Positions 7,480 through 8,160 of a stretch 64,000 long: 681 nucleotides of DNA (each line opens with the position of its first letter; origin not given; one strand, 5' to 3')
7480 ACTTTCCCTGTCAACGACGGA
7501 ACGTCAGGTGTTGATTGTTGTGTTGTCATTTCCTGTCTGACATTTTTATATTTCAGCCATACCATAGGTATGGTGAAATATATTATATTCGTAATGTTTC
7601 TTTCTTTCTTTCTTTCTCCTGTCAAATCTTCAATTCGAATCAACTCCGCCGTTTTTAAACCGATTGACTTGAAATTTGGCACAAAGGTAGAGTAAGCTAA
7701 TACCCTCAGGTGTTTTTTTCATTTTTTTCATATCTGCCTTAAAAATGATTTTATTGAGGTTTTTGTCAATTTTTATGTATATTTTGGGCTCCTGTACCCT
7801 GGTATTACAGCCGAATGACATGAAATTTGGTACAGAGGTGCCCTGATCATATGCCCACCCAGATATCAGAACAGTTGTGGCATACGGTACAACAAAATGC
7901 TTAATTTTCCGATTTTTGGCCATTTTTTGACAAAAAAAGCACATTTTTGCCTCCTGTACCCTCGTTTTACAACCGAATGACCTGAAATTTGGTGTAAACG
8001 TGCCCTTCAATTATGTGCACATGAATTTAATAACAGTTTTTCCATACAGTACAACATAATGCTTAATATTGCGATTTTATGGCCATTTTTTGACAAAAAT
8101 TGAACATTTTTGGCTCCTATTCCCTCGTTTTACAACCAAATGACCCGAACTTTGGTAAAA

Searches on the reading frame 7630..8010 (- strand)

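Call 13: search_protein_families(library=pfam, proteins=[window:7630-8010:-], max_evalue=0.01)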
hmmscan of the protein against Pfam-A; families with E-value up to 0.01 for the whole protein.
window:7630-8010:- (126 aa): 1 family
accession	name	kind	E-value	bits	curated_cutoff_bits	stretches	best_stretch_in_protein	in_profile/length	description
PF25375.1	Lin-15B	-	0.0097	16.3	27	0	23-60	3-40/121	Lin-15B-like domain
